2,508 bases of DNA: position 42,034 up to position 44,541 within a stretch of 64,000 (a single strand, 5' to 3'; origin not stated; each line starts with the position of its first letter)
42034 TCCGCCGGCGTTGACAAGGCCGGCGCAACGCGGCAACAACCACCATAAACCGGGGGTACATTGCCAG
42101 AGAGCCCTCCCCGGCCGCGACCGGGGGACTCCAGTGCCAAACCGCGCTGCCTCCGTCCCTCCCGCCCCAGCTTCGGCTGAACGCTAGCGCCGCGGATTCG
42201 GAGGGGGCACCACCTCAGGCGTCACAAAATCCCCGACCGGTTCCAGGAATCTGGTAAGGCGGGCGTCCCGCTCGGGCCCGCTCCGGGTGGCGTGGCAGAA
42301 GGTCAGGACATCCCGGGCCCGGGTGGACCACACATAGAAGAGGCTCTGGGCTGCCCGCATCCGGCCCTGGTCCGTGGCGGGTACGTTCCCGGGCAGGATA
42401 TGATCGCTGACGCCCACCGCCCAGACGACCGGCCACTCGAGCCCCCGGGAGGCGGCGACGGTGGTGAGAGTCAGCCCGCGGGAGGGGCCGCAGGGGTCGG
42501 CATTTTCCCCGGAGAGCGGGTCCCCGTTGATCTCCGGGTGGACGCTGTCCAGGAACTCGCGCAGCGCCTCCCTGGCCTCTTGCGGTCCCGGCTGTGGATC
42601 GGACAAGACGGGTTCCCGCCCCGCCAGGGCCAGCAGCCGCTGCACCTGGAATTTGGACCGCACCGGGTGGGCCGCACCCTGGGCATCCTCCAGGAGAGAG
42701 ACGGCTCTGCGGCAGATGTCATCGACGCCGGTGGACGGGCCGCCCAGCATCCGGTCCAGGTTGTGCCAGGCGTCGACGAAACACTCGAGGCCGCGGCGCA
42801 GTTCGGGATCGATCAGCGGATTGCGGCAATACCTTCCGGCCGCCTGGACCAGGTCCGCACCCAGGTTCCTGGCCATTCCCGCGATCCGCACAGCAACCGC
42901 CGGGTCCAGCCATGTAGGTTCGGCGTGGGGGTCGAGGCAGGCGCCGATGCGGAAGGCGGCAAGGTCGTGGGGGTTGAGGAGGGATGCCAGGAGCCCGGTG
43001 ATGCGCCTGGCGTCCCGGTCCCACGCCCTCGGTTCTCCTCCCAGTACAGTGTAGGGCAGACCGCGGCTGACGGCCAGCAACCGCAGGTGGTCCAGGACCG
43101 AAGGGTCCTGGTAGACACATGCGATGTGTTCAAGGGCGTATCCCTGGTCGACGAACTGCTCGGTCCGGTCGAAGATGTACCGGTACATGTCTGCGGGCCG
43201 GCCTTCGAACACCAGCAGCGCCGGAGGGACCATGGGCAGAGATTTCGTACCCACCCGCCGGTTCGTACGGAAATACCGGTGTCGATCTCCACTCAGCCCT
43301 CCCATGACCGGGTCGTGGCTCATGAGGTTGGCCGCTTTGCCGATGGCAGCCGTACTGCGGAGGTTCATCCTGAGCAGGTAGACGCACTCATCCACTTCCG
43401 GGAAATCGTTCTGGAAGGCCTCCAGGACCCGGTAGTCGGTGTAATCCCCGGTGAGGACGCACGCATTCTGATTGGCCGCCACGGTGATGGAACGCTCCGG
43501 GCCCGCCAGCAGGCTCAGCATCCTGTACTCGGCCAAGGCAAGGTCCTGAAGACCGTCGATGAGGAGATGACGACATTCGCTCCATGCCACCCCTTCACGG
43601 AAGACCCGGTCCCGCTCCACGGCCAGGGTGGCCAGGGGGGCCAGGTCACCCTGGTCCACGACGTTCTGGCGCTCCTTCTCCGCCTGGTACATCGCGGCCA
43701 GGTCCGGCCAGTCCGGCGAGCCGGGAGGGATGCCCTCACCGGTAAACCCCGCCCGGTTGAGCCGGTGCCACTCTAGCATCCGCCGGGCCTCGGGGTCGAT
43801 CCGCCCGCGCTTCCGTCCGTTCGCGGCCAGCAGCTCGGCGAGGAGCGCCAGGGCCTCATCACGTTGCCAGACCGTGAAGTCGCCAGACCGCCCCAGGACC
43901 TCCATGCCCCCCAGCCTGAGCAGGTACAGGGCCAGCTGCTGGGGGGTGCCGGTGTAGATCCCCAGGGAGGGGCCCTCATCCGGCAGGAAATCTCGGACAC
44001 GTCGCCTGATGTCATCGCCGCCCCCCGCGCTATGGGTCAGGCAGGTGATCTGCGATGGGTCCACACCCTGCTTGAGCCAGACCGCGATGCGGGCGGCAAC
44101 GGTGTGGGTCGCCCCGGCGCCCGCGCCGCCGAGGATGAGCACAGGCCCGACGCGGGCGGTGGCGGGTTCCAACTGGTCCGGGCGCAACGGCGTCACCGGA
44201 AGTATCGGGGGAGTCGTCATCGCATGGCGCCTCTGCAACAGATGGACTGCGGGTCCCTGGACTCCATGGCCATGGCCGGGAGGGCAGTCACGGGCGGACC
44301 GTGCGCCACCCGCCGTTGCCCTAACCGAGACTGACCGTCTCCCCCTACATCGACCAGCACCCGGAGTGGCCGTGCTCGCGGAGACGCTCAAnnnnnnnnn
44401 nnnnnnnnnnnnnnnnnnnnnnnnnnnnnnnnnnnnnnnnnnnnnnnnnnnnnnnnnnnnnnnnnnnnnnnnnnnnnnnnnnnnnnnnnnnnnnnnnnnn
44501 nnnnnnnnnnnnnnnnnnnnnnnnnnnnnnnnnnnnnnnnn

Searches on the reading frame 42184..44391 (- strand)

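Call 44: search_protein_families(library=pfam, proteins=[window:42184-44391:-], max_evalue=0.001)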
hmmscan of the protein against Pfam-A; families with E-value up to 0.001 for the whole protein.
window:42184-44391:- (735 aa): 3 families
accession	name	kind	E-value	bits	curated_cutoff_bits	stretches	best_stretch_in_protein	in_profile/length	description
PF00580.27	UvrD-helicase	-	8.8e-20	71.9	23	1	70-309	2-249/271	UvrD/REP helicase N-terminal domain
PF13361.12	UvrD_C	-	5.9e-07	29.7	25.6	1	639-699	286-346/350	UvrD-like helicase C-terminal domain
PF13245.12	AAA_19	-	0.00095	19.8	25.1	0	82-122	12-53/134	AAA domain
